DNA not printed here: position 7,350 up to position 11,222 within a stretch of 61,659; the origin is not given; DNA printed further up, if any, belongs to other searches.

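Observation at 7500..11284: Two-gene unit: pilin-like protein with a Cys-knot-like tail plus a 1190-aa anchored coiled surface protein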

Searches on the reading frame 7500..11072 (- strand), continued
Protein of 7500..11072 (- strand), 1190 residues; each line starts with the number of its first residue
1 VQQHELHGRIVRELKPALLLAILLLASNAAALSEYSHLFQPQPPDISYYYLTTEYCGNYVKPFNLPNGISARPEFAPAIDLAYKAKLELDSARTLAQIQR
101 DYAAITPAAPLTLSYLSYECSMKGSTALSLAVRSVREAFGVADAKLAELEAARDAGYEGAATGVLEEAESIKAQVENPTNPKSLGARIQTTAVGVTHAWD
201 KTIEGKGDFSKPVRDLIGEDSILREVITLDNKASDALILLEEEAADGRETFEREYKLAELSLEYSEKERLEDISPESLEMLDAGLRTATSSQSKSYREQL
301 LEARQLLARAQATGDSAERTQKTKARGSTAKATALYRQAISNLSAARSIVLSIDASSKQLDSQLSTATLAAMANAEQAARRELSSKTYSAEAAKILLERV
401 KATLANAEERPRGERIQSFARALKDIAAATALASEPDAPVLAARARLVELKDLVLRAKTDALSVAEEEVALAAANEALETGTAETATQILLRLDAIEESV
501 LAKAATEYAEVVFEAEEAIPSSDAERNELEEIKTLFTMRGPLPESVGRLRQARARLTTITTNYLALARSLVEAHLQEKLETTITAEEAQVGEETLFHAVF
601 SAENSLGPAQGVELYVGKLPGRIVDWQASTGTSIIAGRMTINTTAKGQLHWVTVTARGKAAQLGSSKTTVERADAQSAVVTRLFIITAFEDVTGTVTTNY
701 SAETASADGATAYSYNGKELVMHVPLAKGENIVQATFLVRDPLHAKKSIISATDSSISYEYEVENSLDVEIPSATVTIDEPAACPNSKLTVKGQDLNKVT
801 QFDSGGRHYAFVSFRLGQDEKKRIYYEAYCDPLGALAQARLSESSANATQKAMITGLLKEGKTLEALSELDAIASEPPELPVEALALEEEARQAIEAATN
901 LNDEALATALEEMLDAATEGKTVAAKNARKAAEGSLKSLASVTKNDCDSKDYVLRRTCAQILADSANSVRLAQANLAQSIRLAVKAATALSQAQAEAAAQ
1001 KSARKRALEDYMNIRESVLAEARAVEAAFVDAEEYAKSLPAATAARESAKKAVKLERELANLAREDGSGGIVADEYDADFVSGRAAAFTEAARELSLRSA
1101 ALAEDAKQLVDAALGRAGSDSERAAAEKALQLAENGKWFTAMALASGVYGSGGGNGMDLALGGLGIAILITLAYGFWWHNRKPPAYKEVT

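Call 71: fold_search(model_id=the predicted structure, library=pdb)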
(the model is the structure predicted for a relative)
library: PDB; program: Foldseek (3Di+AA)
matches with E <= 10: 610; with E <= 0.001: 4
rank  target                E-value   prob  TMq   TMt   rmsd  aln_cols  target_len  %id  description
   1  6s7o_E                9.4e-06  1.00  0.08  0.14  35.8       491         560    9  Cryo-EM structure of human oligosaccharyltransferase complex OST-A (released 2019-12-18)
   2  8pn9_E                2.3e-05  1.00  0.08  0.14  35.6       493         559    9  Structure of human oligosaccharyltransferase OST-A complex bound to NGI-1 (released 2024-05-08)
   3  8b6l_O                3.8e-05  1.00  0.09  0.14  37.5       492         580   10  Subtomogram average of the human Sec61-TRAP-OSTA-translocon (released 2022-12-07)
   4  8agb_E                8.6e-04  1.00  0.09  0.17  18.1       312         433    7  Structure of yeast oligosaccharylransferase complex with lipid-linked oligosaccharide bound (released 2022-12-07)
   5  2wb7_A                3.4e-03  0.47  0.06  0.10  33.0       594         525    9  pT26-6p (released 2009-03-03)
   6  5fjx_A                7.2e-03  1.00  0.09  0.28   9.0       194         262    9  Yeast delta-COP-I mu-homology domain complexed with Gcs1 WxxF peptide (released 2015-11-11)
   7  6fpy_B                9.6e-03  0.99  0.08  0.12  10.4       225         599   11  Inter-alpha-inhibitor heavy chain 1, wild type (released 2019-02-27)
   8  6owo_M                1.2e-02  1.00  0.10  0.23   7.6       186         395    9  CRYO-EM STRUCTURE OF PHOSPHORYLATED AP-2 CORE BOUND TO NECAP (released 2019-09-11)
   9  3fcs_A                1.3e-02  0.95  0.06  0.08  16.4       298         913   10  Structure of complete ectodomain of integrin aIIBb3 (released 2009-01-20)
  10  1h19                  1.3e-02  0.99  0.08  0.14   9.9       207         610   10  STRUCTURE OF [E271Q]LEUKOTRIENE A4 HYDROLASE (released 2002-08-08)
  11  8t2v_A                1.9e-02  0.84  0.07  0.08  18.1       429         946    8  Cryo-EM Structures of Full-length Integrin alphaIIbbeta3 in Native Lipids (released 2023-07-26)
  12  8xei_A                2.1e-02  0.87  0.06  0.08  19.0       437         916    7  Cryo-EM structure of integrin ITGAV/ITGB3 complex, conformation 1 (released 2024-12-18)
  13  4cak_A                2.1e-02  0.80  0.06  0.08  22.3       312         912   11  Three-dimensional reconstruction of intact human integrin alphaIIbbeta3 in a phospholipid bilayer nanodisc (released 2013-10-30)
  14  5lg6_B                2.6e-02  0.96  0.09  0.11   9.1       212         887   11  Structure of the deglycosylated porcine aminopeptidase N ectodomain (released 2017-04-12)
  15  6avu_A                2.7e-02  0.92  0.07  0.08  17.8       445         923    6  Human alpha-V beta-3 Integrin (open conformation) in complex with the therapeutic antibody LM609 (released 2017-11-01)
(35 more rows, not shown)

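Call 75: fold_search(model_id=the predicted structure, library=viral)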
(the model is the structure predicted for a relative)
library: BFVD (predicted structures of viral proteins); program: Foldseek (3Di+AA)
matches with E <= 10: 386; with E <= 0.001: 1
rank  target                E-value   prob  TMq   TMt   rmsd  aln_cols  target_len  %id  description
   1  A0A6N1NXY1            9.9e-05  1.00  0.07  0.07  18.5       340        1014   12  DUF11 domain-containing protein [Tupanvirus soda lake]
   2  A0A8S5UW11            8.0e-03  0.30  0.07  0.08  51.8       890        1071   11  Uncharacterized protein [Siphoviridae sp. ctgaU3]
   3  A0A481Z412            1.0e-02  0.85  0.07  0.17  19.8       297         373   10  Uncharacterized protein [Pithovirus LCPAC103]
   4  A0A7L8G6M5            1.8e-02  0.57  0.04  0.04  26.2       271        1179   12  (no name in the UniProt tables at hand)
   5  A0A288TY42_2          1.8e-02  0.15  0.07  0.07  46.8      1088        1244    9  Putative tail fiber [Enterococcus phage EFP01]
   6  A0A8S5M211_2          1.9e-02  0.11  0.07  0.07  51.4      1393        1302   10  Minor tail protein [Siphoviridae sp. ctxjx4]
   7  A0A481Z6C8            2.8e-02  0.85  0.07  0.17  18.0       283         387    6  Uncharacterized protein [Pithovirus LCPAC302]
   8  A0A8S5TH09            2.8e-02  0.13  0.06  0.09  46.4       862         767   11  Uncharacterized protein [Myoviridae sp. ctIty1]
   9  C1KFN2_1              3.4e-02  0.20  0.08  0.09  41.9       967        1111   12  Putative tail fibre protein [Lactobacillus phage Lb338-1]
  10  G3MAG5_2              4.6e-02  0.16  0.05  0.07  21.1       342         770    9  Gp424 [Bacillus phage G]
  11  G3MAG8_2              5.9e-02  0.13  0.06  0.07  19.0       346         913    8  Gp427 [Bacillus phage G]
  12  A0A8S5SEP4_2          6.1e-02  0.20  0.09  0.10  29.5       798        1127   11  Chromosome segregation ATPase (Fragment) [virus sp. ctX0L1]
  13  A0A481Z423            6.4e-02  0.75  0.09  0.18  16.9       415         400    7  Uncharacterized protein [Pithovirus LCPAC102]
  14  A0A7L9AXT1            7.3e-02  0.11  0.05  0.04  29.0       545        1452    8  Glycosyl hydrolase family 95 catalytic domain-containing protein [Pyramimonas orientalis virus]
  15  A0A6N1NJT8            7.6e-02  1.00  0.06  0.18   5.0        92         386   13  Uncharacterized protein [Tupanvirus deep ocean]
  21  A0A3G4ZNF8            1.1e-01  0.60  0.06  0.06  19.1       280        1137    6  DUF7932 domain-containing protein [Terrestrivirus sp.]
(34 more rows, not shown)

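Call 78: list_cluster_members(proteins=[P0003, P0004, P0010, P0011, P0014, P0015, P0017, P0020, P0021, P0022])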
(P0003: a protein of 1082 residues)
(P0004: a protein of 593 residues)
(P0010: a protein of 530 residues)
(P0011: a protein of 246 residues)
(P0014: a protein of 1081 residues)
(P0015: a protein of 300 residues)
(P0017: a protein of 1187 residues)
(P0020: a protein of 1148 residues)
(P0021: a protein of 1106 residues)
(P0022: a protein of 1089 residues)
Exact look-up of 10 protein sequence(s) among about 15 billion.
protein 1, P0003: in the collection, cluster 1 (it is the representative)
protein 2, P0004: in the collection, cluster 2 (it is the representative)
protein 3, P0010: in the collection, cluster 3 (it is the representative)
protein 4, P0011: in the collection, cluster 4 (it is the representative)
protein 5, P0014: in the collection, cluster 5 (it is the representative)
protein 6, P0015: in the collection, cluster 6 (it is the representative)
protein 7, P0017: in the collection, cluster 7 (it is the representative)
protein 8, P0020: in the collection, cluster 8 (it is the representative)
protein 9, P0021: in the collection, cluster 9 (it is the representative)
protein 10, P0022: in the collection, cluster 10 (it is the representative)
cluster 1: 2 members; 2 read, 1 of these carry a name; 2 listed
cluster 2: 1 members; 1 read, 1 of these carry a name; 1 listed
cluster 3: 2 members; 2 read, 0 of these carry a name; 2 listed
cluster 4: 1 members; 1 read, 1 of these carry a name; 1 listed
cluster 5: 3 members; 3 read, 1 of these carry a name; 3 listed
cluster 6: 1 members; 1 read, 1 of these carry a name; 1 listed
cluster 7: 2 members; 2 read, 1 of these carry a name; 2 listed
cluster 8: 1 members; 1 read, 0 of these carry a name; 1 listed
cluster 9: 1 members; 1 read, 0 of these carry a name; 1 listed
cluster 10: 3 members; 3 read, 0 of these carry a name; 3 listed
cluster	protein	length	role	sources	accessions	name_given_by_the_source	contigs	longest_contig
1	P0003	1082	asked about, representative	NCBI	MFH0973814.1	MAG: hypothetical protein V1817_03455, partial [Candidatus Micrarchaeota archaeon]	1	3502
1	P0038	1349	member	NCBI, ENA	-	-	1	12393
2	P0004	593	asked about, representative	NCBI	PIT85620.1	hypothetical protein COU36_02225, partial [Candidatus Micrarchaeota archaeon ...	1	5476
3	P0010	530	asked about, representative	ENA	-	-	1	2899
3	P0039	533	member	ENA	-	-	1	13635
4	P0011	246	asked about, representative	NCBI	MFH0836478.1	MAG: hypothetical protein V1834_04935, partial [Candidatus Micrarchaeota archaeon]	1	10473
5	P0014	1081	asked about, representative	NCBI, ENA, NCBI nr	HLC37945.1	MAG TPA: hypothetical protein VJI71_00650 [Candidatus Norongarragalinales archaeon] | hypothetical protein [Candidatus Norongarragalinales archaeon]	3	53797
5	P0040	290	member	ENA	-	-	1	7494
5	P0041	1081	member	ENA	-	-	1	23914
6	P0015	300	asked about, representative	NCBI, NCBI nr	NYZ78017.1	hypothetical protein H0N96_01275, partial [Candidatus Micrarchaeota archaeon] | hypothetical protein [Candidatus Micrarchaeota archaeon]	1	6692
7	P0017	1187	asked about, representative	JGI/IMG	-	-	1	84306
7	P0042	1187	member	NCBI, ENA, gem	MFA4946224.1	MAG: hypothetical protein WC607_01640 [Candidatus Micrarchaeia archaeon]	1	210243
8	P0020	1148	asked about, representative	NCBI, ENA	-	-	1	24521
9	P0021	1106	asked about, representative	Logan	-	-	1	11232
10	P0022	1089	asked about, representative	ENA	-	-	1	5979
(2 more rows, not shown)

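Call 94: find_encoding_contigs(protein=P0020, flank=3000, max_places=1)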
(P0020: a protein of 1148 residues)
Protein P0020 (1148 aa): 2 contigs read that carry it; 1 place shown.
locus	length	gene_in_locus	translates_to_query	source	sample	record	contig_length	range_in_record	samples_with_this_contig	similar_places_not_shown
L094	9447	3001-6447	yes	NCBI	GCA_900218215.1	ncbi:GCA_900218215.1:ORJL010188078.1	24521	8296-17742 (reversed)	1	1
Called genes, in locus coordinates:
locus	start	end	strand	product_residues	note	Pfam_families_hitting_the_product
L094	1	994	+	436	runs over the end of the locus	PF02403:Seryl_tRNA_N, PF00587:tRNA-synt_2b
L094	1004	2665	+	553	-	PF03463:eRF1_1, PF03464:eRF1_2 (weak), PF01079:Hint (weak), PF14890:Intein_splicing, PF18854:baeRF_family10 (weak), PF03464:eRF1_2, PF03465:eRF1_3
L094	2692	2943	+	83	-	-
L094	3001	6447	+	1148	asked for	-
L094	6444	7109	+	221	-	-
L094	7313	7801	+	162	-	-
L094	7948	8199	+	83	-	PF04014:MazE_antitoxin (weak)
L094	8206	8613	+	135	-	PF10130:PIN_2 (weak), PF13470:PIN_3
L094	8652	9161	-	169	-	PF04019:DUF359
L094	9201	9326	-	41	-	-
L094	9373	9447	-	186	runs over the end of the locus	PF13238:AAA_18, PF13671:AAA_33 (faint)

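Call 95: find_encoding_contigs(protein=P0013, flank=3000, max_places=1)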
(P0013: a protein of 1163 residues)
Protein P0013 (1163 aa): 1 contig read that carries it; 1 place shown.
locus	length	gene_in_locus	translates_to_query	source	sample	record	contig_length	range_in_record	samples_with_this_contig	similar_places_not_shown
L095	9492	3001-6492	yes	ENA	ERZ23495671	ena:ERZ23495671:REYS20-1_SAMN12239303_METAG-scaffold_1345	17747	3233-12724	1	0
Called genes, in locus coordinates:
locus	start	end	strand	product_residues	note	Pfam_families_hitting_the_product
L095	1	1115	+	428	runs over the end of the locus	PF03142:Chitin_synth_2 (faint), PF13506:Glyco_transf_21, PF00535:Glycos_transf_2, PF10111:Glyco_tranf_2_2, PF13641:Glyco_tranf_2_3, PF13632:Glyco_trans_2_3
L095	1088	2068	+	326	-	PF01946:Thi4 (faint), PF00890:FAD_binding_2 (faint), PF01134:GIDA (faint), PF01266:DAO (faint), PF07992:Pyr_redox_2, PF12831:FAD_oxidored (weak), PF13738:Pyr_redox_3, PF00070:Pyr_redox, +2 more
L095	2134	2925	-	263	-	-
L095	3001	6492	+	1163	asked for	-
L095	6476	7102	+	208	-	-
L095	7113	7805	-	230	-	PF04019:DUF359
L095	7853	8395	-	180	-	PF08433:KTI12 (faint), PF13238:AAA_18, PF13671:AAA_33 (faint), PF01202:SKI (faint)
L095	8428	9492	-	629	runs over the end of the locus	PF17214:KH_TffA, PF00753:Lactamase_B, PF16661:Lactamase_B_6, PF23023:Anti-Pycsar_Apyc1, PF12706:Lactamase_B_2, PF10996:Beta-Casp, PF07521:RMMBL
